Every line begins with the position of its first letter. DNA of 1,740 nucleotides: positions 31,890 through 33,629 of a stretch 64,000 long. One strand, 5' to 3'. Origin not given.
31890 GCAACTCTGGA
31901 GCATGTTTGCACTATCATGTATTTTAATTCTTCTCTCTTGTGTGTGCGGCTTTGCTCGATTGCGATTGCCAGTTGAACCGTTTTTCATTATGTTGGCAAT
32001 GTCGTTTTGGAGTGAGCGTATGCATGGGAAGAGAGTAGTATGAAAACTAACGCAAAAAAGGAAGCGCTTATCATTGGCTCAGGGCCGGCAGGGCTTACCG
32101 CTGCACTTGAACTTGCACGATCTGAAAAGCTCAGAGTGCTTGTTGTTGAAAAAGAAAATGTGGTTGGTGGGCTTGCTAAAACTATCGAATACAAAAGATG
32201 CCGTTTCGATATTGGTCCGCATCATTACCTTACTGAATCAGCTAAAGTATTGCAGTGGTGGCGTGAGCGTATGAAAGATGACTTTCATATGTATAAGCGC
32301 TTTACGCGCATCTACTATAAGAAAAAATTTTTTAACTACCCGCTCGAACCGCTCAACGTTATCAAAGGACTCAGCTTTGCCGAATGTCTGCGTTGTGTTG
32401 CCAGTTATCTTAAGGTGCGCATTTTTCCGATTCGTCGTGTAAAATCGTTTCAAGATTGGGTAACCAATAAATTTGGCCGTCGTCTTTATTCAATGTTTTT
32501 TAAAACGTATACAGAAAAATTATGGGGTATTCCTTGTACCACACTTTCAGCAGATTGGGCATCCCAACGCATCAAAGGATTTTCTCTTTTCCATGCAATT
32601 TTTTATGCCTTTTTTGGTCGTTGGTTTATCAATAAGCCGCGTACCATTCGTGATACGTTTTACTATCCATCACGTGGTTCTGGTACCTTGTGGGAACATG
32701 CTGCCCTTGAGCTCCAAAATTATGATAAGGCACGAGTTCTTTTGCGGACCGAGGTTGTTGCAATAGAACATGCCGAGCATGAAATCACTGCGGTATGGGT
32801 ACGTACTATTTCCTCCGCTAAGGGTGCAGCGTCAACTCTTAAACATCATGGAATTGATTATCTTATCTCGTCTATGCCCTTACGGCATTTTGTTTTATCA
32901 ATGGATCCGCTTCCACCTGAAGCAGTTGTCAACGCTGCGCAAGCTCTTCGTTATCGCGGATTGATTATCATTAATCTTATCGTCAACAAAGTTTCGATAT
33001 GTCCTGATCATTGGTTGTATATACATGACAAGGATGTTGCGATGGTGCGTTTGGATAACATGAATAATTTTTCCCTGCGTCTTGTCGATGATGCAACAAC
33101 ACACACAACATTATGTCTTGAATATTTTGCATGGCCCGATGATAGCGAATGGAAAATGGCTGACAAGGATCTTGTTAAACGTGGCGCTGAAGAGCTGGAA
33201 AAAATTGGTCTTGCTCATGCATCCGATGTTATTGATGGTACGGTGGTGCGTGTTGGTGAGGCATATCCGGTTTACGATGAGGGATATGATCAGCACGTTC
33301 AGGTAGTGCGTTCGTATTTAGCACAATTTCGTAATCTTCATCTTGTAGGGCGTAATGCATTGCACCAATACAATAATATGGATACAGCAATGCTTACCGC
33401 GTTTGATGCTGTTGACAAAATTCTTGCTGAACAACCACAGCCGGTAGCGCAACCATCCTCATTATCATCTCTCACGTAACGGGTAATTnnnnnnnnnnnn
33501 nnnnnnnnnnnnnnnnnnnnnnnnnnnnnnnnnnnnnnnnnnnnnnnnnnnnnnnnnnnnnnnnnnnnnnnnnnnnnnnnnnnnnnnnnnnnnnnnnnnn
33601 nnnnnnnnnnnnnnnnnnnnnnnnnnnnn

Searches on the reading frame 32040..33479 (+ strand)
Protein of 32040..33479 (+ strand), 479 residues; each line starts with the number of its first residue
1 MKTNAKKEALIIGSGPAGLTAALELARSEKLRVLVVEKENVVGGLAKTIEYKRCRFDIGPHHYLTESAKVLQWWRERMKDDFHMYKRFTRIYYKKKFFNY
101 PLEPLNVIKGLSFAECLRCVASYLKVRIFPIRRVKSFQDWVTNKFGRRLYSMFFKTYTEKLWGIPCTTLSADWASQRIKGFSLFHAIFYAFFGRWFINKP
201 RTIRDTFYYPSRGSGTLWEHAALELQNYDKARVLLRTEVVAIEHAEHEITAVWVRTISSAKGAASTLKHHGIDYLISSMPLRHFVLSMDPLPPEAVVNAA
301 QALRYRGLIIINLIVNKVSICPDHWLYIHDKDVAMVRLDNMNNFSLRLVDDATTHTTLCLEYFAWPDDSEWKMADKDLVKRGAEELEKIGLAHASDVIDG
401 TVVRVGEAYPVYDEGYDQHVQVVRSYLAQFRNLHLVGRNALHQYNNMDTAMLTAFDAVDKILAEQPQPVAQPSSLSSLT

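Call 66: search_protein_families(library=pfam, proteins=[window:32040-33479:+], max_evalue=0.00001)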
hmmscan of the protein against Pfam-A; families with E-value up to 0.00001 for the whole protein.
window:32040-33479:+ (479 aa): 6 families
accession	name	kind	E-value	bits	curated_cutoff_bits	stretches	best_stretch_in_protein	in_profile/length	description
PF01593.30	Amino_oxidase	-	2.6e-20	73.6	19.8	1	17-462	2-443/443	Flavin containing amine oxidoreductase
PF13450.12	NAD_binding_8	-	1.1e-15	58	21.9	1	11-76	1-67/68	NAD(P)-binding Rossmann-like domain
PF01266.30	DAO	-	1.3e-08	35.2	27.9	0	9-44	2-36/353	FAD dependent oxidoreductase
PF00890.30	FAD_binding_2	-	7.1e-08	32.5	20.4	1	9-44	2-36/414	FAD binding domain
PF07992.20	Pyr_redox_2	-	3.6e-06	27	26.1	1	9-49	3-35/291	Pyridine nucleotide-disulphide oxidoreductase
PF12831.13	FAD_oxidored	-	4.9e-06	26.5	27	0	10-46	3-38/416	FAD dependent oxidoreductase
